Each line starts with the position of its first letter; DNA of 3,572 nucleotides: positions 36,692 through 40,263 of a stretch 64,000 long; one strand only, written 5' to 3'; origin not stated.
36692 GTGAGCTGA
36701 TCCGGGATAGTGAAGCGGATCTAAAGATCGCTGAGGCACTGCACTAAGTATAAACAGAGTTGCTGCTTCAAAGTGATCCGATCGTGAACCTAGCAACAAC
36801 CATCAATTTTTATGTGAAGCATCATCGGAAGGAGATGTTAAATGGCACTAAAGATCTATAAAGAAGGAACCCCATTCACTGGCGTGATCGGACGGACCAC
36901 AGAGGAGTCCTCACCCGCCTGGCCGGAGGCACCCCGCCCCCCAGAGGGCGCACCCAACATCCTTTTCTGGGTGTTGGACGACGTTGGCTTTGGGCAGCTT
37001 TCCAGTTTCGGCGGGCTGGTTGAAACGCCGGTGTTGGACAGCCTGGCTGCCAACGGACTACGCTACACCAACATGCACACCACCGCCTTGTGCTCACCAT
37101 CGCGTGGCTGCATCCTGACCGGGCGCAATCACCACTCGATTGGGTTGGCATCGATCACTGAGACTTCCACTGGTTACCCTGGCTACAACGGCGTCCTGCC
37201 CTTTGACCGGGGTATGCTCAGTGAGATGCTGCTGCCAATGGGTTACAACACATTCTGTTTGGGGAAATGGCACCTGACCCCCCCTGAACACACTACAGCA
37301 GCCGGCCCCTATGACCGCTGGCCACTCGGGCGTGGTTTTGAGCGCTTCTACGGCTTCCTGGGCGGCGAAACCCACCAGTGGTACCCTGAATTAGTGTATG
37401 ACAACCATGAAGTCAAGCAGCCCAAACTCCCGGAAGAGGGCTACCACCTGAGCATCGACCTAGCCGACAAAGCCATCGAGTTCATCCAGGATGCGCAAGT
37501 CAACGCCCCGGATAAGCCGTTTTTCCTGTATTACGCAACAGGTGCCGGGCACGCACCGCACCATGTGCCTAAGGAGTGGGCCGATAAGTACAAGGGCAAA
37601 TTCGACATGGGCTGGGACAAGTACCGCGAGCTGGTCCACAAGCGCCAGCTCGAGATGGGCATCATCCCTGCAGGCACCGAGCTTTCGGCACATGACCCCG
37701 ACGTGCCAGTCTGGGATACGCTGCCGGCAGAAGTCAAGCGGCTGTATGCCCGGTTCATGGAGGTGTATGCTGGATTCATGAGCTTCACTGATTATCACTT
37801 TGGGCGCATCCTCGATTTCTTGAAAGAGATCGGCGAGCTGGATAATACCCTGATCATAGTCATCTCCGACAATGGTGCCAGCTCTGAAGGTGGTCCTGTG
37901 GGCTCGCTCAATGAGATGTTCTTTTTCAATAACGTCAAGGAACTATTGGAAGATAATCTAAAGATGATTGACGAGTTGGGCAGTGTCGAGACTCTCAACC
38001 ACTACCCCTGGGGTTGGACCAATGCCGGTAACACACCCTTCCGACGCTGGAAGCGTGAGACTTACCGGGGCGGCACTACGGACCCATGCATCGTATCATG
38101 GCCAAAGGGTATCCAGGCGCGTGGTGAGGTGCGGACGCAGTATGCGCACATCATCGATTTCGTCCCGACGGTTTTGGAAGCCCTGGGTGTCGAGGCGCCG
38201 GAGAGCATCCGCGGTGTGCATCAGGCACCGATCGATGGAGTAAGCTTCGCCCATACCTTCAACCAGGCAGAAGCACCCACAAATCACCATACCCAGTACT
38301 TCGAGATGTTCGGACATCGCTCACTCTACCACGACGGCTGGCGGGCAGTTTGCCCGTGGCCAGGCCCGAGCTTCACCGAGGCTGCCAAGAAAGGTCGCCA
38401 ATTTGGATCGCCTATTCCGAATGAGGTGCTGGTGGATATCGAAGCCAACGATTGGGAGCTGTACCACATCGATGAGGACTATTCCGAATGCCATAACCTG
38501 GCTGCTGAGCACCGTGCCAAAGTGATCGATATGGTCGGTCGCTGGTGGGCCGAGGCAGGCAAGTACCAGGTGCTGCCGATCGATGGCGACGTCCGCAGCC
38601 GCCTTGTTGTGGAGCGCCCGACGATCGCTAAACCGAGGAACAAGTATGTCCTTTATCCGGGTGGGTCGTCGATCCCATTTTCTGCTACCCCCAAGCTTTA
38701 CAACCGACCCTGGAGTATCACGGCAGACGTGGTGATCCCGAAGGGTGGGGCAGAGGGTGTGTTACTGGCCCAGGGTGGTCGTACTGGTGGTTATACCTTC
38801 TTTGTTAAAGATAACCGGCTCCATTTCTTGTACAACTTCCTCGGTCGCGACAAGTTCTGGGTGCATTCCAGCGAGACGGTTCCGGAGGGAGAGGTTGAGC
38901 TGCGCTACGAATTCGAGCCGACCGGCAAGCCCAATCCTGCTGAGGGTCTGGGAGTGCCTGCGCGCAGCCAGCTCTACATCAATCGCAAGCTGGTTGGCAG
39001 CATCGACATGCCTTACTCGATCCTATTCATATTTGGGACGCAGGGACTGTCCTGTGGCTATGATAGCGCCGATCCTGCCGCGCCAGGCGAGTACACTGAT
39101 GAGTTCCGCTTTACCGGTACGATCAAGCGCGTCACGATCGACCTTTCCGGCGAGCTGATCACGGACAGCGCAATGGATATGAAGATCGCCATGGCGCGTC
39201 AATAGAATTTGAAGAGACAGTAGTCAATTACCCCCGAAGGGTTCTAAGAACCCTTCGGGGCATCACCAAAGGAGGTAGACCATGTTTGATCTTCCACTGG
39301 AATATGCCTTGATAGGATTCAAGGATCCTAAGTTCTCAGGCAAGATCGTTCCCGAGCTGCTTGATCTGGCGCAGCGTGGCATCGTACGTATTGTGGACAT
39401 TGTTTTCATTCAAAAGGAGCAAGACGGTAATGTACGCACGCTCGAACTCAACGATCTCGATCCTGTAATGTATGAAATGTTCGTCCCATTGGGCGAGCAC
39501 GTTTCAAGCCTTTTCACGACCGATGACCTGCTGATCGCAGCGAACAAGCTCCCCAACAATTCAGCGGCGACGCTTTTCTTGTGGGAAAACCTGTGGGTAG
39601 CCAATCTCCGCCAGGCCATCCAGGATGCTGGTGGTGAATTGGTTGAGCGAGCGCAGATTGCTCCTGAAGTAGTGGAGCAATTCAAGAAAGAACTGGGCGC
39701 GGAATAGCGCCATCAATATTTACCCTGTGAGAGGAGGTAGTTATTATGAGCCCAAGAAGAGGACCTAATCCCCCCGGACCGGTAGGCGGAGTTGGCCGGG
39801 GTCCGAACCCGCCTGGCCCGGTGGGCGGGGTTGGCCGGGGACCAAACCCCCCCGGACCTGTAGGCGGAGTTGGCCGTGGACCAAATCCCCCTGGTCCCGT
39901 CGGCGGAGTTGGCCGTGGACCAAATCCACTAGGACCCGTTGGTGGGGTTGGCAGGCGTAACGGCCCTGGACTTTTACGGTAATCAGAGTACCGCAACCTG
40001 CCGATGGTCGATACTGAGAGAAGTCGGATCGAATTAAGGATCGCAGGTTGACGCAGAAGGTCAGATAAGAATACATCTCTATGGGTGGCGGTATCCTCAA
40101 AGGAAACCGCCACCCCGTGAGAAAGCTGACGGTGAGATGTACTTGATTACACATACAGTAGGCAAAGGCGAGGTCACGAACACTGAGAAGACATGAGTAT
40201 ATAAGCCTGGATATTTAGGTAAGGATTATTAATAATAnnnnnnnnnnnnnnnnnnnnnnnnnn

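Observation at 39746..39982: Small ORF built from five 39-nt repeats whose peptide (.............) is conserved while the DNA diverges only at third codon positions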

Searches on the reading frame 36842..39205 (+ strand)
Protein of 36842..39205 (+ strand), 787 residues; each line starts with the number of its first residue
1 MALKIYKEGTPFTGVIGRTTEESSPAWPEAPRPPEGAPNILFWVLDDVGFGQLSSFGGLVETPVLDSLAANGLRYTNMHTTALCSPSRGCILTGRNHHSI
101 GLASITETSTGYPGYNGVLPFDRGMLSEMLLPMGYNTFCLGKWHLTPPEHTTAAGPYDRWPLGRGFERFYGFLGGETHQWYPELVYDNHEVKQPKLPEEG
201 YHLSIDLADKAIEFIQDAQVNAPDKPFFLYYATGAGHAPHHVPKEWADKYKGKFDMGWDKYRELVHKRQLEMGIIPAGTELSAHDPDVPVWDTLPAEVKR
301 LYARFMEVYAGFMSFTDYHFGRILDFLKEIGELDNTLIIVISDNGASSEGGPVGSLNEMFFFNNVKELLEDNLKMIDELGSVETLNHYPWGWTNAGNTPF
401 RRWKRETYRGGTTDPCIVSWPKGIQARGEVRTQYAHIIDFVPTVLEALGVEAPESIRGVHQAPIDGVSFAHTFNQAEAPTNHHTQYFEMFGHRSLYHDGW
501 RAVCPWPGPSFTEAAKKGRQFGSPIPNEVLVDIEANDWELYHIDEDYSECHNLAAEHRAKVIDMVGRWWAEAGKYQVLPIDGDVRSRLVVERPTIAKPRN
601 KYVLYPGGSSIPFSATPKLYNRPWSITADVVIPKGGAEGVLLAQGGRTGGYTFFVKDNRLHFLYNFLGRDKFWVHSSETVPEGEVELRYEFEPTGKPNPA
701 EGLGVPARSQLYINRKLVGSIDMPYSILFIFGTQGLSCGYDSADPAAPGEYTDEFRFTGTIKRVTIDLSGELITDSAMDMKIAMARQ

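Call 9: search_protein_families(library=pfam, proteins=[window:36842-39205:+], max_evalue=0.01)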
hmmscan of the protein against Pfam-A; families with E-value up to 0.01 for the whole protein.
window:36842-39205:+ (787 aa): 3 families
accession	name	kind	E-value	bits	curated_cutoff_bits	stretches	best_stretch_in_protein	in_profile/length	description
PF00884.28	Sulfatase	-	2.7e-63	214.5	25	1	38-450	1-301/301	Sulfatase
PF16347.10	SGSH_C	-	1.5e-08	35.4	29.3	1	404-464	8-67/154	N-sulphoglucosamine sulphohydrolase, C-terminal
PF01663.27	Phosphodiest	-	0.0013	18.8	23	0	313-363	188-239/342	Type I phosphodiesterase / nucleotide pyrophosphatase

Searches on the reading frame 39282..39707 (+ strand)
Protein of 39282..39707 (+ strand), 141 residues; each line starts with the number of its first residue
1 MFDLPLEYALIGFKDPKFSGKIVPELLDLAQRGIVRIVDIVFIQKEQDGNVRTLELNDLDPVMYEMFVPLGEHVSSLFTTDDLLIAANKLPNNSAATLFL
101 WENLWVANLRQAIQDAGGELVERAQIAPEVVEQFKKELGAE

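Call 9: search_protein_families(library=pfam, proteins=[window:39282-39707:+], max_evalue=0.01)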
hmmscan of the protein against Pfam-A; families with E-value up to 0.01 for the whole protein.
window:39282-39707:+ (141 aa): 1 family
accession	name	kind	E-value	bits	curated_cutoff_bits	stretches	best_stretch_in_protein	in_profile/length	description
PF19850.4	DUF6325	-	0.00065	20.2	23.4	1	8-134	7-131/141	Family of unknown function (DUF6325)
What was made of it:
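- On DUF6325 (PF19850), for the upstream partner gene 39282-39707: The window protein scores 20.2 bits against a cut-off of 23.4 (call 9).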

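Call 30: search_protein_families(library=ncbifam, proteins=[window:39282-39707:+], max_evalue=0.01)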
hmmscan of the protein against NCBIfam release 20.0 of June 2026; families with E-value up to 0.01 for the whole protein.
window:39282-39707:+ (141 aa): 0 families

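Call 34: find_homologous_proteins(query=window:39282-39704:+, max_evalue=0.00001)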
Query window:39282-39704:+ (141 aa): 1440 proteins with E <= 0.00001 among 1494 candidates; the best 120 are listed.
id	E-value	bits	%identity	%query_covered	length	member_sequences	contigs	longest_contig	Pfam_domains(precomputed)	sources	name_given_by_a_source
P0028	3.5e-81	288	94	100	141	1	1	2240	-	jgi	jgi:hypothetical protein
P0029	1.9e-79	282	93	100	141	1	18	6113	-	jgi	jgi:hypothetical protein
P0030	1.2e-78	280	92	100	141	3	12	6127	-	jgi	jgi:hypothetical protein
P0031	5.8e-78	277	92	100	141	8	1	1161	-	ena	-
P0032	3.6e-77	275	91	100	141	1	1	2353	-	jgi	jgi:hypothetical protein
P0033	9.0e-77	274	90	100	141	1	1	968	-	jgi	jgi:hypothetical protein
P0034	1.8e-76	273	89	100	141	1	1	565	-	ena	-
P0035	4.7e-76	271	91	100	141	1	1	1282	-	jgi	jgi:hypothetical protein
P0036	5.2e-76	271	89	100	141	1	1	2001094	-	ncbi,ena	-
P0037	2.0e-75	269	89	99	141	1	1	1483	-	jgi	jgi:hypothetical protein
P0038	2.7e-75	269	88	100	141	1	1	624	-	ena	-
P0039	3.4e-75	268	89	100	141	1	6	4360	PF19850.5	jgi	jgi:hypothetical protein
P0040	4.6e-75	268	89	100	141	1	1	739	PF19850.5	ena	-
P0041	5.2e-75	268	89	99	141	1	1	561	PF19850.5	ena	-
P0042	9.7e-75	267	89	99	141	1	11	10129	PF19850.5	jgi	jgi:hypothetical protein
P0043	2.0e-74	266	89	99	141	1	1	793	PF19850.5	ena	-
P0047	6.8e-74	264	87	99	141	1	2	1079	PF19850.5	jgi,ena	-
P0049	8.7e-74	264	88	99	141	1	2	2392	PF19850.5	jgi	jgi:hypothetical protein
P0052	3.0e-73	262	87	99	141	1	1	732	PF19850.5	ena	-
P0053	3.4e-73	262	87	99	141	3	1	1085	PF19850.5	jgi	-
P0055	1.1e-72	260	86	100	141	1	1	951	PF19850.5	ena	-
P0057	3.7e-72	259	85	100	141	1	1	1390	PF19850.5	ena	-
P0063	8.1e-71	254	84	100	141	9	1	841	PF19850.5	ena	-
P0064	6.3e-70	251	84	99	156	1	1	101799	PF19850.5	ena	-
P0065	2.1e-69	250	83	100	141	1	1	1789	PF19850.5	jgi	jgi:hypothetical protein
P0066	3.0e-69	249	82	100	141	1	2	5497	PF19850.5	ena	-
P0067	4.9e-69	249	83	100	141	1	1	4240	PF19850.5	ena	-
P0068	6.5e-69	248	83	100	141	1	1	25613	PF19850.5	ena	-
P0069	1.1e-68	247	83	98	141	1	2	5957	PF19850.5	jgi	jgi:hypothetical protein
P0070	1.2e-68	247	82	100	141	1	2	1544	PF19850.5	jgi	jgi:hypothetical protein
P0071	1.6e-68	247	84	100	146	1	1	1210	PF19850.5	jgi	jgi:uncharacterized membrane protein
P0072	1.8e-68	247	82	100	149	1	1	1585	PF19850.5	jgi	jgi:Family of unknown function (DUF6325)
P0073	2.6e-68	246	83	100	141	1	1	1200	PF19850.5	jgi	jgi:hypothetical protein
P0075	3.4e-68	246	82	100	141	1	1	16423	PF19850.5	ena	-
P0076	4.2e-68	245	83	100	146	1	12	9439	PF19850.5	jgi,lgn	jgi:hypothetical protein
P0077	5.2e-68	245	82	100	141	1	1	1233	PF19850.5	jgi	jgi:hypothetical protein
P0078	5.3e-68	245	82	100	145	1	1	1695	PF19850.5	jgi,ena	-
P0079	5.3e-68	245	81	99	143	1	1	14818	PF19850.5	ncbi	-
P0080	5.5e-68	245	82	100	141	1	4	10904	PF19850.5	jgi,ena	jgi:hypothetical protein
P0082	6.5e-68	245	82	100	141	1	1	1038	PF19850.5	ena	-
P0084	6.9e-68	245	82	100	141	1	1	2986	PF19850.5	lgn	-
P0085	7.5e-68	245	82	100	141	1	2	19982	PF19850.5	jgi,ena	-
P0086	7.8e-68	245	82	100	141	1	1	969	PF19850.5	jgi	jgi:hypothetical protein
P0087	9.4e-68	244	80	100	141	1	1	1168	PF19850.5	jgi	jgi:hypothetical protein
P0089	1.2e-67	244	83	100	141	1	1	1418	PF19850.5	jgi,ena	-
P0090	1.3e-67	244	80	100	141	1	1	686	PF19850.5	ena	-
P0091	1.5e-67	244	82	100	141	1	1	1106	PF19850.5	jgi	jgi:hypothetical protein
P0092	1.6e-67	244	80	100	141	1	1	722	PF19850.5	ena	-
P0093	1.8e-67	243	83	100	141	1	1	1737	PF19850.5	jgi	-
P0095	1.9e-67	243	81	100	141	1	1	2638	PF19850.5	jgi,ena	-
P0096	2.1e-67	243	80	100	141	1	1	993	PF19850.5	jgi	-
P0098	2.3e-67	243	82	99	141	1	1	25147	PF19850.5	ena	-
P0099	2.3e-67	243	83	99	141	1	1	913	PF19850.5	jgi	jgi:hypothetical protein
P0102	2.6e-67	243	80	100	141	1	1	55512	PF19850.5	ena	-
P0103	2.8e-67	243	80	100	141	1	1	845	PF19850.5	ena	-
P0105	3.1e-67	243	82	99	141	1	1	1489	PF19850.5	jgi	jgi:hypothetical protein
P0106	3.3e-67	243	81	100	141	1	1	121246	PF19850.5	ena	-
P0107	4.0e-67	242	80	100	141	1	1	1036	PF19850.5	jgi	-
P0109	4.3e-67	242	81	100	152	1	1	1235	PF19850.5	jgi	jgi:hypothetical protein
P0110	4.3e-67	242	81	100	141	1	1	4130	PF19850.5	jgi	jgi:hypothetical protein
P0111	4.6e-67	242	82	100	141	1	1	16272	PF19850.5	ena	-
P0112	4.8e-67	242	82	99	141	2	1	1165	PF19850.5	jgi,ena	-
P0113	4.9e-67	242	81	100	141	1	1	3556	PF19850.5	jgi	jgi:hypothetical protein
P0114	4.9e-67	242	82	99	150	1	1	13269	PF19850.5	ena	-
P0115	5.0e-67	242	82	100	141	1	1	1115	PF19850.5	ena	-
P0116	5.1e-67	242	81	100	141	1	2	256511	PF19850.5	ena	-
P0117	5.6e-67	242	82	100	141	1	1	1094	PF19850.5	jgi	-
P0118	5.6e-67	242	81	99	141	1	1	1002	PF19850.5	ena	-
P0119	5.6e-67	242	82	100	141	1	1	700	PF19850.5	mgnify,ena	mgnify:CR=1 FL=1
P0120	5.7e-67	242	79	100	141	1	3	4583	PF19850.5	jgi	jgi:hypothetical protein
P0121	5.8e-67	242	79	100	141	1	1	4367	PF19850.5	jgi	jgi:hypothetical protein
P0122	5.9e-67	242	81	99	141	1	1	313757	PF19850.5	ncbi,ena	-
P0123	6.0e-67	242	82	100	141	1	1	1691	PF19850.5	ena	-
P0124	6.0e-67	242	83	99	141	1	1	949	PF19850.5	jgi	jgi:hypothetical protein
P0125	6.2e-67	242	81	100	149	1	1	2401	PF19850.5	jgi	jgi:hypothetical protein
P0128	6.9e-67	242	79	100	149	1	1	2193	PF19850.5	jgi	jgi:hypothetical protein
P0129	7.0e-67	242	79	100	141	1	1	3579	PF19850.5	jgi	jgi:hypothetical protein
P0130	7.2e-67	241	79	100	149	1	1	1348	PF19850.5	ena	-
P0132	7.3e-67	241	80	100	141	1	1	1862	PF19850.5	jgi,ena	-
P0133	8.7e-67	241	81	100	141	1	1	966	PF19850.5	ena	-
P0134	8.7e-67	241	81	99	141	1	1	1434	PF19850.5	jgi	-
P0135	8.8e-67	241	81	100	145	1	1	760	PF19850.5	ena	-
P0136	9.3e-67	241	82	100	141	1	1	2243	PF19850.5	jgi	jgi:hypothetical protein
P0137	9.5e-67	241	81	99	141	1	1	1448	PF19850.5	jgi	jgi:hypothetical protein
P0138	9.8e-67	241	80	100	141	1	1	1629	PF19850.5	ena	-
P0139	1.0e-66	241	81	100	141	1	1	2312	PF19850.5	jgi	jgi:hypothetical protein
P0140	1.2e-66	241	79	100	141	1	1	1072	PF19850.5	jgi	jgi:hypothetical protein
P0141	1.2e-66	241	81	99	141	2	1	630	PF19850.5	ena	-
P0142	1.2e-66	241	80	100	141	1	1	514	PF19850.5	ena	-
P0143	1.2e-66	241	79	100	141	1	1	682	PF19850.5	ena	-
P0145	1.3e-66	241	82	100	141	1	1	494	PF19850.5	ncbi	-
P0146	1.3e-66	241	82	100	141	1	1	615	PF19850.5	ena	-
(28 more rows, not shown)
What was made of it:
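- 39282..39707 (+): DUF6325-type partner gene (141 aa, acidic, pI 4.45). This subtype is the one always found directly upstream of the repeat ORF. Pfam PF19850 scores 20.2 bits, below the cut-off, though close homologues carry PF19850 (calls 9, 34). The search found 1440 homologue clusters (call 34).
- On DUF6325 (PF19850), for the upstream partner gene 39282-39707: Many homologues 79-89% identical to it carry a precomputed PF19850 hit (call 34).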

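Call 46: predict_structure(alignment_id=A2)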
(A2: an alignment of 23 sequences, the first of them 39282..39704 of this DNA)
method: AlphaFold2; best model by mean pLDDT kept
length: 141 residues; sequences in the alignment: 23
mean_pLDDT: 77.2   pTM: 0.73
mean pLDDT of the five models: 77.2, 76.9, 76.2, 74.6, 72.0
residues with pLDDT >= 90: 16; 70-90: 94; 50-70: 25; < 50: 6
segments of 3 or more residues with pLDDT < 50: 138-141
pLDDT, mean of each block of 10 residues (from residue 1): 72 82 81 80 89 80 73 67 88 89 68 84 76 55 36
secondary structure, 60 per line:
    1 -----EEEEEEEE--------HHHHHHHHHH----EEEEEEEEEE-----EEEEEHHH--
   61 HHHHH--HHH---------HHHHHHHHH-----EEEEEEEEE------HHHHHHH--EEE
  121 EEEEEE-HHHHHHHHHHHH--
elements in order: E6-13 H22-31 E36-45 E51-55 H61-65 H80-88 E94-102 H109-115 E118-126 H128-139
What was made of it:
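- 39282..39707 (+): The AF2 model has pTM 0.73 and an alpha/beta fold (call 46).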

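Call 48: fold_search(model_id=the predicted structure, library=pdb)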
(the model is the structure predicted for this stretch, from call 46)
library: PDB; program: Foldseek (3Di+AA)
matches with E <= 10: 849; with E <= 0.001: 0
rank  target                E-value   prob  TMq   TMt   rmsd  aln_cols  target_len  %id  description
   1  6v42_A                1.3e-02  0.99  0.41  0.15   6.1       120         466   10  Crystal structure of the flavin oxygenase with cofactor bound involved in folate catabolism (released 2020-12-02)
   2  4bby_A                1.8e-02  0.72  0.31  0.10  10.8       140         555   14  MAMMALIAN ALKYLDIHYDROXYACETONEPHOSPHATE SYNTHASE: WILD-TYPE (released 2012-11-07)
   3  5ae2_A                1.8e-02  0.63  0.30  0.11  10.4       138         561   15  Ether Lipid-Generating Enzyme AGPS in complex with inhibitor 1e (released 2015-09-09)
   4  1vgg_A                5.0e-02  0.66  0.34  0.31   7.8       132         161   18  Crystal Structure of the Conserved Hypothetical Protein TTHA1091 from Thermus Thermophilus HB8 (released 2004-10-26)
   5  2d16_B                9.2e-02  0.35  0.31  0.29  10.4       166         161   13  Crystal Structure of PH1918 protein from Pyrococcus horikoshii OT3 (released 2006-10-31)
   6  2d16_A                9.2e-02  0.35  0.31  0.29  11.0       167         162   11  Crystal Structure of PH1918 protein from Pyrococcus horikoshii OT3 (released 2006-10-31)
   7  2uuv_C                1.1e-01  0.75  0.37  0.13   8.5       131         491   11  alkyldihydroxyacetonephosphate synthase in P1 (released 2007-06-26)
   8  2ekm_A                1.2e-01  0.30  0.31  0.29  10.8       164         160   12  Structure of ST1219 protein from Sulfolobus tokodaii (released 2008-03-25)
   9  3hax_A                1.4e-01  0.28  0.30  0.16  13.5       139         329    9  Crystal structure of a substrate-bound Gar1-minus H/ACA RNP from Pyrococcus furiosus (released 2009-06-23)
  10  9j46_A                1.5e-01  0.13  0.23  0.26  12.6       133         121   16  Crystal structure of ASFV E146L (released 2025-01-01)
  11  9w4u_D                1.5e-01  0.12  0.22  0.26  13.1       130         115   15  ASFV E146L (released 2025-09-17)
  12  9j46_E                1.5e-01  0.10  0.19  0.22  12.4       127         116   12  Crystal structure of ASFV E146L (released 2025-01-01)
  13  5caa_A                1.6e-01  0.35  0.30  0.30  11.9       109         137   15  Structure of Leishmania nucleoside diphosphate kinase mutant P100S/del5-Cterm (released 2015-10-14)
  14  2lqj_MODEL_1_A        1.7e-01  0.80  0.40  0.54   4.4       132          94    6  Solution structure of the C-terminal domain of the MgtC protein from Mycobacterium tuberculosis (released 2012-03-21)
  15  1rlh                  1.7e-01  0.28  0.31  0.29  12.2       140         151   10  Structure of a conserved protein from Thermoplasma acidophilum (released 2004-05-04)
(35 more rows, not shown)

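Call 49: find_related_loci(query=A2, collection=metagenome_contigs, flank=2500)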
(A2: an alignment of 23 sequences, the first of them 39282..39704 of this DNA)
Query A2 (141 aa) in metagenome_contigs; peptide patterns used: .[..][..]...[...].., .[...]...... (x = any residue, [..] = any of these).
375 stretches matched a pattern; 225 encode a relative of the query (tblastn E <= 1e-3); the best 80 are kept; 80 distinct loci.
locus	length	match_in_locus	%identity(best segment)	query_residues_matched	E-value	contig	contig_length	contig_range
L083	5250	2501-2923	96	1-141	6e-89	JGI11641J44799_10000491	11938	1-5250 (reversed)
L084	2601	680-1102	94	1-141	2e-88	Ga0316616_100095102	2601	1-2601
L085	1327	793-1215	83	1-141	4e-81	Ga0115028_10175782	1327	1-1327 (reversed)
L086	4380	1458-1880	83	1-141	6e-76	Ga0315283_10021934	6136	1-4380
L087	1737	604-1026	83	1-141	1e-78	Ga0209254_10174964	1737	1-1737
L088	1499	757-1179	82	1-141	1e-79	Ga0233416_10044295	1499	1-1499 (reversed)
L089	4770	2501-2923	82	1-141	2e-75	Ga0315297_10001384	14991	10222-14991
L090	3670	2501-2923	82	1-141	2e-75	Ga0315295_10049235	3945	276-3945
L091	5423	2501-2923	82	1-141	6e-75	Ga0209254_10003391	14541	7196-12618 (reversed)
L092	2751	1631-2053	82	1-141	1e-75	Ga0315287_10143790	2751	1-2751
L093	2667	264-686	81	1-141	2e-75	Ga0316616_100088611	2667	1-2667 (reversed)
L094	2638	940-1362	81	1-141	1e-75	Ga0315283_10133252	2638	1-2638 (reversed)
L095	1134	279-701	83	1-141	5e-80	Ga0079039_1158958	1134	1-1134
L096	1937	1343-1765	82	1-141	1e-76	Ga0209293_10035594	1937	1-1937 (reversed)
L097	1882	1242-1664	81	1-141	1e-76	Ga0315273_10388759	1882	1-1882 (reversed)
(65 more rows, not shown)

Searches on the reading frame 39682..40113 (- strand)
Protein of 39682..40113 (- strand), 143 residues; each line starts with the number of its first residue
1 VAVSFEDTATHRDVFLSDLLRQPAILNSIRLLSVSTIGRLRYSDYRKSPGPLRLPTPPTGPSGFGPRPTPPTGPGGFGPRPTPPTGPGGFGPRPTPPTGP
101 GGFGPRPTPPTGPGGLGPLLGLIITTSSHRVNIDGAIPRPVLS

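Call 9: search_protein_families(library=pfam, proteins=[window:39682-40113:-], max_evalue=0.01)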
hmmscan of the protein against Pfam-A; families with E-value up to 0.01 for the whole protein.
window:39682-40113:- (143 aa): 1 family
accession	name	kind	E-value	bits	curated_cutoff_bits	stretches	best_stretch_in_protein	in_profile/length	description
PF13634.11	Nucleoporin_FG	-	0.0039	18.4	32.2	1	57-113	7-67/90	Nucleoporin FG repeat region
